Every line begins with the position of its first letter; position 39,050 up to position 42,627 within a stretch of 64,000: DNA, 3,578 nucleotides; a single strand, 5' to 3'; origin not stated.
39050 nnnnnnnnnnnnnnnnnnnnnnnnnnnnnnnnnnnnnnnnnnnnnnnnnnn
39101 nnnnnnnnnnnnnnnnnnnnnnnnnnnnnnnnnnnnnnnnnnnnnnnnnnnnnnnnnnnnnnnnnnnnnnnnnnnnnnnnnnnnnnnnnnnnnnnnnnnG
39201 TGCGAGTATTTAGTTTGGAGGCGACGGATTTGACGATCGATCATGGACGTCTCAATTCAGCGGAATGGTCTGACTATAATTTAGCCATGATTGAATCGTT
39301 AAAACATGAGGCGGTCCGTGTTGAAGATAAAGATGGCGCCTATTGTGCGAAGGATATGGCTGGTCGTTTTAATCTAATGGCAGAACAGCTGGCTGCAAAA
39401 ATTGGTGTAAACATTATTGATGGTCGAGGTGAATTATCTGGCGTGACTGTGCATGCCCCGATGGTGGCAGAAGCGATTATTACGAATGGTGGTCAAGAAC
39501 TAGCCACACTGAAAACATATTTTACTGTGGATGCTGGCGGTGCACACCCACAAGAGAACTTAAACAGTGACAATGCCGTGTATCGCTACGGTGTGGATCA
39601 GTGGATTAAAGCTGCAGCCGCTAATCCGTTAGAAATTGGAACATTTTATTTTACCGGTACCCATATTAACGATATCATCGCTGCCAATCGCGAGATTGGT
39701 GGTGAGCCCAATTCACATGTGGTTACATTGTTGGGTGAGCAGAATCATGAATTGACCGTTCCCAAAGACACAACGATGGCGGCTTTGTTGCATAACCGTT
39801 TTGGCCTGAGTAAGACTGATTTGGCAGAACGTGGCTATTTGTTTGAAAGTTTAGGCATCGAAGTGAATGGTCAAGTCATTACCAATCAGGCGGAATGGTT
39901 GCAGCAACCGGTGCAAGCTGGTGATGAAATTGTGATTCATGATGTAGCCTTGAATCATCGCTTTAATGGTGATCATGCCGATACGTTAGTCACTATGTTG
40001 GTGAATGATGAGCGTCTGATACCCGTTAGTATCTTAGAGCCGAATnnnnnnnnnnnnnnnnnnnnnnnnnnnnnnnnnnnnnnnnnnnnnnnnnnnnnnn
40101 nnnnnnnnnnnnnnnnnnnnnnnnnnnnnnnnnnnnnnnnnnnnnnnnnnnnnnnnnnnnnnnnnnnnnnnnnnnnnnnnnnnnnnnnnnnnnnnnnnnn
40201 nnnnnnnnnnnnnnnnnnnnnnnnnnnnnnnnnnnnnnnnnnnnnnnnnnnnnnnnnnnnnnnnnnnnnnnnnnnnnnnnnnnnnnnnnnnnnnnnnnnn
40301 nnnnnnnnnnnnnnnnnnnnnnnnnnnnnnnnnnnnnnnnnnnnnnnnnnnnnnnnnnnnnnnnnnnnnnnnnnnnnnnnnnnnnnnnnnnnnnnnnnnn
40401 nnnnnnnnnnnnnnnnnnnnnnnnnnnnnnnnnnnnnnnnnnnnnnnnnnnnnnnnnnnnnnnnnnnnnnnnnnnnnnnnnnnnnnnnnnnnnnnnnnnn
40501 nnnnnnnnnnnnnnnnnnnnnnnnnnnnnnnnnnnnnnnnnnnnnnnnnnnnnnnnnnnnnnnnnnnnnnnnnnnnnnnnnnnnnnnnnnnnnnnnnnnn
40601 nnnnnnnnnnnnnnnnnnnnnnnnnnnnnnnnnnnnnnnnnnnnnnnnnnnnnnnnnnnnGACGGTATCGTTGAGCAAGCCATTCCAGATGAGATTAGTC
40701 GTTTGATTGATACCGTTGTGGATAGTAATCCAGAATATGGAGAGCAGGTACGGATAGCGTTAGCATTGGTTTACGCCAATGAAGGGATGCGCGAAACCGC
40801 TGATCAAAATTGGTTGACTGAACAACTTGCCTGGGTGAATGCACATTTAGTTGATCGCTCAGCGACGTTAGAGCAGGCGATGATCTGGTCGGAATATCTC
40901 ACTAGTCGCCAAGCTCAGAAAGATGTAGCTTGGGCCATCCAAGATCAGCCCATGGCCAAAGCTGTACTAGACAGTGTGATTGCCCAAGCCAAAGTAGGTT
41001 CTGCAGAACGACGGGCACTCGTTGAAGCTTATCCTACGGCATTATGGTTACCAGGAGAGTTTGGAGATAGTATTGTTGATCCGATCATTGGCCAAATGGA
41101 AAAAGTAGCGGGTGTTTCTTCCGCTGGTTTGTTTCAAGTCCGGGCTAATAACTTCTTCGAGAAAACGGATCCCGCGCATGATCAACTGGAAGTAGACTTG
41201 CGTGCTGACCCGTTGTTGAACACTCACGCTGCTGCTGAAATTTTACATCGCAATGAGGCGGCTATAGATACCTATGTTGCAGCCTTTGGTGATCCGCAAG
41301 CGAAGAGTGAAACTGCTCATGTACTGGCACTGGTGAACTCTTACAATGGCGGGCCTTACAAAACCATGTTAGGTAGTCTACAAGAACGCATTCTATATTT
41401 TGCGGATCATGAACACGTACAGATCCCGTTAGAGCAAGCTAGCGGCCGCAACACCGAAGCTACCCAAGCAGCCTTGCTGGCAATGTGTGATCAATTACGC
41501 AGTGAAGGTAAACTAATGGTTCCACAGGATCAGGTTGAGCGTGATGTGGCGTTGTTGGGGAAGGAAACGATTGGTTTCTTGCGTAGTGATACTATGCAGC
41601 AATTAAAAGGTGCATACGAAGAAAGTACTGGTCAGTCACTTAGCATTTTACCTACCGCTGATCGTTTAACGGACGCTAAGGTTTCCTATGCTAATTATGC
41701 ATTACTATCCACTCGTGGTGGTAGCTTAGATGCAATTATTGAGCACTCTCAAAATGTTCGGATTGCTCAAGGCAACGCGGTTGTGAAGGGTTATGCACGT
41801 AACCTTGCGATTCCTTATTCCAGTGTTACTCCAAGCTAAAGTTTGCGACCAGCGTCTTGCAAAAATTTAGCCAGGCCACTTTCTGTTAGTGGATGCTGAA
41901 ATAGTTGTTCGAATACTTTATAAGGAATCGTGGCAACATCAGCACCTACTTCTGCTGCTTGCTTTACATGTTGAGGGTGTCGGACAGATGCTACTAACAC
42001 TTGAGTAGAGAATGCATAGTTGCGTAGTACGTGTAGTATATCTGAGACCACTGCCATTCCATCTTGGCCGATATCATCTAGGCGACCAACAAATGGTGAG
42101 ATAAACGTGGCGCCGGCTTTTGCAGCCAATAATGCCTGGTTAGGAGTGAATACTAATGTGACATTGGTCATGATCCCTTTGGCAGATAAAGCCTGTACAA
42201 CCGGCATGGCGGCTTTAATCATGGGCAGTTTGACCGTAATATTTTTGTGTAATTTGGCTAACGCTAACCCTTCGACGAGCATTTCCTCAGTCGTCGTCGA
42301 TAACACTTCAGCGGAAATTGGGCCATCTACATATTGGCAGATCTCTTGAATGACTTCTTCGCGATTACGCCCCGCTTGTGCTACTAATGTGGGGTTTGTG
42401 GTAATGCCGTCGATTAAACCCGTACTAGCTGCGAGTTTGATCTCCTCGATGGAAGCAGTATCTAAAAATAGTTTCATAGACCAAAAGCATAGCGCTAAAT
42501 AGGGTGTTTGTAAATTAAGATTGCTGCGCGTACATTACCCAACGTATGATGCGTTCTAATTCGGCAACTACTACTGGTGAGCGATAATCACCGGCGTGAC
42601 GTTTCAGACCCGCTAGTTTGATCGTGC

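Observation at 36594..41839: Giant 1623-aa protein co-translated with a small helical protein, divergently arranged with a MacAB-type efflux operon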

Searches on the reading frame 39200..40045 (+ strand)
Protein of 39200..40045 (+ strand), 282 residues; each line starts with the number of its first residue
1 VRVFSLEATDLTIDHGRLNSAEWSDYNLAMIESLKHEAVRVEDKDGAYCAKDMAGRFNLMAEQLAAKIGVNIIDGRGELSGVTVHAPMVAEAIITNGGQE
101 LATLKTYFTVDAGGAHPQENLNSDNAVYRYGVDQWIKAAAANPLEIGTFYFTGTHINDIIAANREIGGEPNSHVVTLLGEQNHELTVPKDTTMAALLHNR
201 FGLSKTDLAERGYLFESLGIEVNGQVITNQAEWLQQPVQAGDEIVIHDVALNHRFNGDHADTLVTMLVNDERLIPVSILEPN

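Call 81: search_solved_structures(query=A6, max_evalue=10, show_alignments=3)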
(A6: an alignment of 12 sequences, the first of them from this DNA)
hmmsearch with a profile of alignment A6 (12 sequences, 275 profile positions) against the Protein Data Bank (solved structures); distinct sequences matched with E-value up to 10: 1.
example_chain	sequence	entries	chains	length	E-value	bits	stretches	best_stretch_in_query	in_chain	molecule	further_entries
3akj_A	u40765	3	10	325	0.55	12.9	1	44-140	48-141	CtkA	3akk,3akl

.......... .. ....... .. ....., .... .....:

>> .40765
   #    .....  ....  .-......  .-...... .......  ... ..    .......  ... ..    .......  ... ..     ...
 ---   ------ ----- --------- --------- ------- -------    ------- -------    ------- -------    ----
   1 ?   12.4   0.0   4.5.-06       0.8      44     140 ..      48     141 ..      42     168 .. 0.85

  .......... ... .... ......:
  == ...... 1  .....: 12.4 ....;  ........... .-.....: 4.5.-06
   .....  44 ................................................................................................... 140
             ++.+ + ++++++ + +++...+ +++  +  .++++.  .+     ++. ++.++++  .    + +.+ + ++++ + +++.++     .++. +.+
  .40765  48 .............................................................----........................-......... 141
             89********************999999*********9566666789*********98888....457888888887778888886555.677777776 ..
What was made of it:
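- On Papain-like / NlpC-P60 / CHAP cysteine peptidases: The PDB profile search was empty (call 81).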

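Call 82: search_protein_families(library=pfam, alignment_id=A6, max_evalue=10)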
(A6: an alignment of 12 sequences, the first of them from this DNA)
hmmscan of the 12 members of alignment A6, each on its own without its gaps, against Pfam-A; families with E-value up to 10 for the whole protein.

A. member 1, seq(282 aa): 1 family
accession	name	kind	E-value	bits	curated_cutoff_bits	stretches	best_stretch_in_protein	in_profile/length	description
PF02597.26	ThiS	-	0.00022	22.1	22.5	1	182-246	13-69/76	ThiS family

B. families by the number of members that match (of 12 scanned): 6 families
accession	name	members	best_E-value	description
PF02597.26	ThiS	2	0.00022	ThiS family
PF02824.27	TGS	1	0.068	TGS domain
PF21876.2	STIV_turret_2nd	1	0.085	C381 turret protein 2nd galactose-binding domain-like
PF09275.15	Pertus-S4-tox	1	0.095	Pertussis toxin S4 subunit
PF07233.18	DUF1425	1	0.15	Protein of unknown function (DUF1425)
PF11520.13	Cren7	1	0.23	Chromatin protein Cren7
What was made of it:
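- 39200..40045 (+): Central domain (aa 745-1026); its only invariant residues across 12 diverse homologues are Cys793 (nt 39344-39346), His917 (39716-39718) and Asp992 (39941-39943). It includes a beta-grasp-like stretch at aa 926-990. No Pfam or PDB family matches (calls 81, 82).
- On Papain-like / NlpC-P60 / CHAP cysteine peptidases: No Pfam family matched at E<=10 in any of 12 members, apart from beta-grasp families (call 82).
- The Cys/His/Asp domain matches no known peptidase family (calls 81, 82), and Asp992 lies in the beta-grasp-like segment.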

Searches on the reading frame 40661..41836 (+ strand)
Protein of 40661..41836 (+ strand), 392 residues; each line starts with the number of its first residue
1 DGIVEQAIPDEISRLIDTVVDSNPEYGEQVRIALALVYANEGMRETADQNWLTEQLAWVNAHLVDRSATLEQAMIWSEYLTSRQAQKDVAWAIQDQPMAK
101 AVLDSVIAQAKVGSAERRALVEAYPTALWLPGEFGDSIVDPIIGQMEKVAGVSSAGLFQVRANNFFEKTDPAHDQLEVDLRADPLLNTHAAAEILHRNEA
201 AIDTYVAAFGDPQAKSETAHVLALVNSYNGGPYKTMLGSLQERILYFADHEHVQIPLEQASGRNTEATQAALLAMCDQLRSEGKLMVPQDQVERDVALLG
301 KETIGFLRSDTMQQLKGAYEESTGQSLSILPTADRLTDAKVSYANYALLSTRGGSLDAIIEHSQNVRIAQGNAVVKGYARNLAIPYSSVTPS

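Call 49: search_solved_structures(query=A5, max_evalue=10, show_alignments=3)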
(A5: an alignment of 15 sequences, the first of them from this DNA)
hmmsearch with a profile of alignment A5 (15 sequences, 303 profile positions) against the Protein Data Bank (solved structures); distinct sequences matched with E-value up to 10: 4.
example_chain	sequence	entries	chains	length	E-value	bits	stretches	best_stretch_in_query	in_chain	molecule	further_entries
6zu5_LS0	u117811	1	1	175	0.52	12.7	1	226-284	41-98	eL20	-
2di0_A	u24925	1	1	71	0.63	12.4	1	120-174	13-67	Activating signal cointegrator 1 complex subunit 2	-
1x19_A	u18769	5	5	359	1.3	11.4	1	142-207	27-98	CrtF-related protein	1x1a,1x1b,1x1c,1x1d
6u59_L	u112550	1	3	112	2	10.7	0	241-273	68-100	rabbit antibody 13B Fragment antigen binding light chain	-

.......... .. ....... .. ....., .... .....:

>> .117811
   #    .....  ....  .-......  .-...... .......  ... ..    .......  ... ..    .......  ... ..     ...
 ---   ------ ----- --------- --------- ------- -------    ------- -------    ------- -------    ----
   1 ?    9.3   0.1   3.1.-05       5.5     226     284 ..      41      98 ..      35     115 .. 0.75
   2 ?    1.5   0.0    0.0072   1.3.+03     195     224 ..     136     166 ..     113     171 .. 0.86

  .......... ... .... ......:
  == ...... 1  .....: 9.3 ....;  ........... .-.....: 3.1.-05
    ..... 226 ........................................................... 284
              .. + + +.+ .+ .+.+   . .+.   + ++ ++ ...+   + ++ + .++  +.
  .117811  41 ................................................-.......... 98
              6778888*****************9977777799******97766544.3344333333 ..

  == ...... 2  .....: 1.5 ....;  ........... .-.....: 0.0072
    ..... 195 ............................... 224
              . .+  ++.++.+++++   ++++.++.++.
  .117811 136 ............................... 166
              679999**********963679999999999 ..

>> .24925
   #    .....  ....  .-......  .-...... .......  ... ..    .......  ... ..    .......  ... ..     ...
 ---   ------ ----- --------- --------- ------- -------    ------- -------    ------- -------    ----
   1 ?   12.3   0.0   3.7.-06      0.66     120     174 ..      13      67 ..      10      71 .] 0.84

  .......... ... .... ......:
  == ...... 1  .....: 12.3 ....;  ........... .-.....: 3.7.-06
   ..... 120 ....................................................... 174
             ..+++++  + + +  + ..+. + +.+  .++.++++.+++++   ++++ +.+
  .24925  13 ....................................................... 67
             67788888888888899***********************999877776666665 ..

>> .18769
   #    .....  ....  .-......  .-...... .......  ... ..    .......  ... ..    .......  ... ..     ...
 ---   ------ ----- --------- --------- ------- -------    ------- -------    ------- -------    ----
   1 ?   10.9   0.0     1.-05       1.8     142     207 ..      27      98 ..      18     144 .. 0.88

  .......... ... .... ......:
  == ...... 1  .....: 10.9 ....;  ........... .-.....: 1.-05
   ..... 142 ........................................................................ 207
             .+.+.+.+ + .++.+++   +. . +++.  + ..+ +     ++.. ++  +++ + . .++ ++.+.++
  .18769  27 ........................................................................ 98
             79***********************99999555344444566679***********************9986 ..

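Call 50: search_protein_families(library=pfam, alignment_id=A5, max_evalue=1)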
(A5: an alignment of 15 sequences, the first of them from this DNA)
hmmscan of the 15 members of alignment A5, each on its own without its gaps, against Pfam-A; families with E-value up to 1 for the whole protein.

A. member 1, seq(392 aa): 1 family
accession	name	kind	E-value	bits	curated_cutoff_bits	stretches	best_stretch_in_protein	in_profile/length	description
PF01464.25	SLT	-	4.6e-05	23.4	21.3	1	151-234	34-100/117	Transglycosylase SLT domain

B. families by the number of members that match (of 15 scanned): 7 families
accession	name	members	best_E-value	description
PF01464.25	SLT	5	4.6e-05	Transglycosylase SLT domain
PF08535.16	KorB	1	0.0022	KorB domain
PF10281.14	Ish1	1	0.0054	Putative nuclear envelope organisation protein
PF09957.15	VapB_antitoxin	1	0.061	Bacterial antitoxin of type II TA system, VapB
PF21911.1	PG_1098_N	1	0.12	N-terminal domain in putative methyltransferase PG_1098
PF18871.6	HEPN_Toprim_N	1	0.13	HEPN/Toprim N-terminal domain 1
PF22457.1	PpPFK_gamma-like_C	1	0.19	ATP-dependent 6-phosphofructokinase subunit gamma, C-terminal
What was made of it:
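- On Family 1 lytic transglycosylase / SLT (PF01464): The isolated domain scores 23.4 bits, above it (call 50).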

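Call 55: predict_structure(alignment_id=A5)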
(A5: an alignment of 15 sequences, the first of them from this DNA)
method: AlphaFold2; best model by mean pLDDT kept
length: 392 residues; sequences in the alignment: 15
mean_pLDDT: 74.6   pTM: 0.73
mean pLDDT of the five models: 74.6, 74.5, 73.8, 72.8, 70.4
residues with pLDDT >= 90: 153; 70-90: 86; 50-70: 86; < 50: 67
segments of 3 or more residues with pLDDT < 50: 114-152, 369-392
pLDDT, mean of each block of 10 residues (from residue 1): 65 89 91 89 59 66 71 62 62 63 61 48 35 38 34 72 83 82 87 96 96 93 89 93 94 93 93 97 95 96 96 97 94 81 69 66 59 33 29 29
secondary structure, 60 per line:
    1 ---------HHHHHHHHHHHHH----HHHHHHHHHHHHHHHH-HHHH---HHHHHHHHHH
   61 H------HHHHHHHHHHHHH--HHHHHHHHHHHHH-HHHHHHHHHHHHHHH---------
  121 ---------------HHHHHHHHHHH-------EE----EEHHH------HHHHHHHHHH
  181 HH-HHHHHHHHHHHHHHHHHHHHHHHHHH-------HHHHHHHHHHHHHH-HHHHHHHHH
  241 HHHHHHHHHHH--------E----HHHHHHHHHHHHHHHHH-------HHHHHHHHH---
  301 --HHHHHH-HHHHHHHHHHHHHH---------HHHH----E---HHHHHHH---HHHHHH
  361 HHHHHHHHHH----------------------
elements in order: H10-22 H27-42 H44-47 H51-61 H68-80 H83-95 H97-111 H136-146 H171-182 H184-209 H217-230 H232-251 H265-281 H289-297 H303-308 H310-323 H333-336 H345-351 H355-370
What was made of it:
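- On Family 1 lytic transglycosylase / SLT (PF01464): The AF2 model has pLDDT 74.6 (call 55).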

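Call 58: fold_search(model_id=the predicted structure, library=pdb)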
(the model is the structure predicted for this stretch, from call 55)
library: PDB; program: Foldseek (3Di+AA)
matches with E <= 10: 106; with E <= 0.001: 0
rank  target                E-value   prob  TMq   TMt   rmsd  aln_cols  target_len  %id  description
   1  7jh5_A                1.6e+00  0.06  0.12  0.15  27.3       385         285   14  Co-LOCKR: de novo designed protein switch (released 2020-09-02)
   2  5cwg                  2.4e+00  0.09  0.11  0.17  13.3       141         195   14  Crystal structure of de novo designed helical repeat protein DHR10 (released 2015-12-16)
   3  8ygo_B                2.6e+00  0.02  0.11  0.08  26.3       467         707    8  The complex by DSR2-CTD-SPR with NAD (released 2025-03-05)
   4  3rh2                  3.1e+00  0.06  0.13  0.20  16.2       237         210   14  Crystal structure of a TetR-like transcriptional regulator (Sama_0099) from Shewanella amazonensis SB2B at 2.42 A resolu (released 2011-05-04)
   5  7awm                  3.1e+00  0.03  0.13  0.13  22.9       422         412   11  Structure of the thermostabilized EAAT1 cryst mutant in complex with L-ASP, three sodium ions and the allosteric inhibit (released 2021-10-13)
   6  4acr_D                3.2e+00  0.01  0.08  0.07  30.1       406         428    9  Crystal structure of N-glycosylated, C-terminally truncated human glypican-1 (released 2012-02-22)
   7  6xbo                  3.4e+00  0.03  0.09  0.11  21.1       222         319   11  X-ray crystal structure of the mouse CMP-Sialic acid transporter in complex with 5-methyl CMP (released 2021-06-09)
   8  3nmo                  3.4e+00  0.03  0.13  0.12  24.6       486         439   12  Crystal structure of an engineered monomeric CLC-ec1 Cl-/H+ transporter (released 2010-07-21)
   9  4ywt_D                3.4e+00  0.02  0.10  0.09  28.9       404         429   11  Crystal structure of full-length glypican-1 core protein after controlled crystal dehydration to 87% relative humidity (released 2015-07-29)
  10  3dyu_A                3.7e+00  0.02  0.09  0.09  26.6       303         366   16  Crystal structure of Snx9PX-BAR (230-595), H32 (released 2008-09-16)
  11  8b4o_A                3.8e+00  0.02  0.12  0.11  25.6       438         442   12  Cryo-EM structure of cytochrome bd oxidase from C. glutamicum (released 2022-12-28)
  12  7y48                  4.0e+00  0.02  0.10  0.08  28.6       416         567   11  Cryo-EM Structure of biliverdin-bound mitochondrial ABC transporter ABCB10 from Biortus (released 2023-05-24)
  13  6gs4_A                4.0e+00  0.02  0.11  0.10  23.8       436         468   10  Crystal structure of peptide transporter DtpA-nanobody in complex with valganciclovir (released 2019-01-30)
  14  7ouk_A                4.2e+00  0.03  0.08  0.04  16.7       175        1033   16  BDM88855 inhibitor bound to the transmembrane domain of AcrB (released 2021-12-29)
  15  7zdf_C                4.2e+00  0.02  0.11  0.09  24.9       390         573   11  IF(heme/confined) conformation of CydDC in AMP-PNP(CydD) bound state (Dataset-4) (released 2023-04-19)
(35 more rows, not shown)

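Call 63: fold_search(model_id=the predicted structure, library=viral)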
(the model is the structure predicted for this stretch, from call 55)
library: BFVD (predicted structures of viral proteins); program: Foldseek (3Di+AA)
matches with E <= 10: 120; with E <= 0.001: 0
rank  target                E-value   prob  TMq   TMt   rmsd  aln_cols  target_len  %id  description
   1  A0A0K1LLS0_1          2.4e-01  0.12  0.14  0.08  31.8       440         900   15  Tape measure protein [Caulobacter phage Sansa]
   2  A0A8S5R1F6            8.1e-01  0.07  0.13  0.09  21.5       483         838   11  Minor tail protein [Myoviridae sp. cteBs22]
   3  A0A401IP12            8.1e-01  0.05  0.11  0.08  25.4       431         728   15  Wsv282-like protein [Hemigrapsus takanoi nimavirus]
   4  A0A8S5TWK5            1.1e+00  0.06  0.13  0.10  26.7       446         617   14  Minor tail protein [Siphoviridae sp. ctcx61]
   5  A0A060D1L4            1.3e+00  0.06  0.13  0.07  23.2       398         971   12  Putative tail tape measure protein [Salmonella phage 9NA]
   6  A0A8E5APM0            1.4e+00  0.03  0.09  0.07  25.4       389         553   12  Protein ORF20 [Anguillid herpesvirus 1]
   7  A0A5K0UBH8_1          1.6e+00  0.03  0.10  0.06  30.6       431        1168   11  Uncharacterized protein [Yasminevirus sp. GU-2018]
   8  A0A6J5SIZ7            1.8e+00  0.04  0.14  0.10  30.0       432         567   14  Uncharacterized protein [uncultured Caudovirales phage]
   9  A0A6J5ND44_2          1.8e+00  0.02  0.09  0.06  26.6       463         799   13  Uncharacterized protein [uncultured Caudovirales phage]
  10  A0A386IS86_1          1.9e+00  0.07  0.12  0.06  15.4       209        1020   11  RNA-directed RNA polymerase L [Blechomonas maslovi leishbunyavirus 1]
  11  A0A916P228            2.3e+00  0.02  0.09  0.09  22.6       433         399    8  Uncharacterized protein [Mythimna separata entomopoxvirus 'L']
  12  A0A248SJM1            2.3e+00  0.02  0.10  0.08  26.1       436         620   12  (no name in the UniProt tables at hand)
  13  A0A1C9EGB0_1          2.4e+00  0.02  0.09  0.06  32.1       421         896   10  Viral structural protein [Acidianus two-tailed phage variant 1]
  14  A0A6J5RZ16            2.5e+00  0.04  0.12  0.11  27.1       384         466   14  Uncharacterized protein [uncultured Caudovirales phage]
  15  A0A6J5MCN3            2.5e+00  0.02  0.08  0.12  29.6       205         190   13  Internal virion protein [uncultured Caudovirales phage]
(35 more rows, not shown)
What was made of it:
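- Tried and rejected: Foldseek against PDB and BFVD found nothing significant (calls 55, 58, 63).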

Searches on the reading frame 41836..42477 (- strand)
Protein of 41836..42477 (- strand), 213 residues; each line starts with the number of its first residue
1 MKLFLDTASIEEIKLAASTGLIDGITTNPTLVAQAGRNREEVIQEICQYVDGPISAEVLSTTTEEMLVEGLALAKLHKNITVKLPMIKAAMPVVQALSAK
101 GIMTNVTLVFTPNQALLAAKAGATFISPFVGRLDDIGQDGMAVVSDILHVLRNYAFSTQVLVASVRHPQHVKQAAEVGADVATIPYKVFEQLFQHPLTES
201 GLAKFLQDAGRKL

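Call 6: search_protein_families(library=pfam, proteins=[window:41836-42477:-], max_evalue=0.01)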
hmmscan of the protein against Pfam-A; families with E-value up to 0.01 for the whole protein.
window:41836-42477:- (213 aa): 1 family
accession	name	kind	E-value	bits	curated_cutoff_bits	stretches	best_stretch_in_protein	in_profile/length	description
PF00923.25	TAL_FSA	-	7e-59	200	27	1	3-199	1-239/285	Transaldolase/Fructose-6-phosphate aldolase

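Call 7: search_protein_families(library=ncbifam, proteins=[window:41836-42477:-], max_evalue=0.01)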
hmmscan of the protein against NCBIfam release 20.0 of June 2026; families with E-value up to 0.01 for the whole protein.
window:41836-42477:- (213 aa): 11 families
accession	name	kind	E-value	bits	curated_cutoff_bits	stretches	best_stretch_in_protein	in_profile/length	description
TIGR00875.1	fsa_talC_mipB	equivalog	6.9e-84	280.5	245.95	1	1-209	1-209/213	fructose-6-phosphate aldolase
NF009296.0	PRK12653.1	subfamily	1.4e-41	142.7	306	1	1-208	1-210/220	fructose-6-phosphate aldolase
TIGR02134.1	transald_staph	equivalog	4.2e-30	105.2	281.95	1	2-192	7-206/236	transaldolase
NF009299.0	PRK12656.1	equivalog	1.2e-25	90.4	214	1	1-208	1-212/222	fructose-6-phosphate aldolase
TIGR00874.1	talAB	equivalog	1.4e-18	67.3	396.2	1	31-194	68-252/317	transaldolase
NF008965.0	PRK12309.1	equivalog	7.1e-13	48.3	550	1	83-194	136-258/392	transaldolase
NF009001.0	PRK12346.1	subfamily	1e-11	45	439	1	37-193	75-252/316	transaldolase A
NF002881.0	PRK03343.1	subfamily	2.2e-09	36.8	367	1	48-196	101-250/370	transaldolase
NF003026.0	PRK03903.1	equivalog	2.9e-08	33.3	344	1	54-121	94-166/323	transaldolase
TIGR00876.1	tal_mycobact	equivalog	4.3e-07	29.6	233.75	1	50-115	92-162/350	transaldolase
NF007080.0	PRK09533.1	equivalog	1.8e-06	26.1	712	1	47-114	100-172/949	bifunctional transaldolase/phosoglucose isomerase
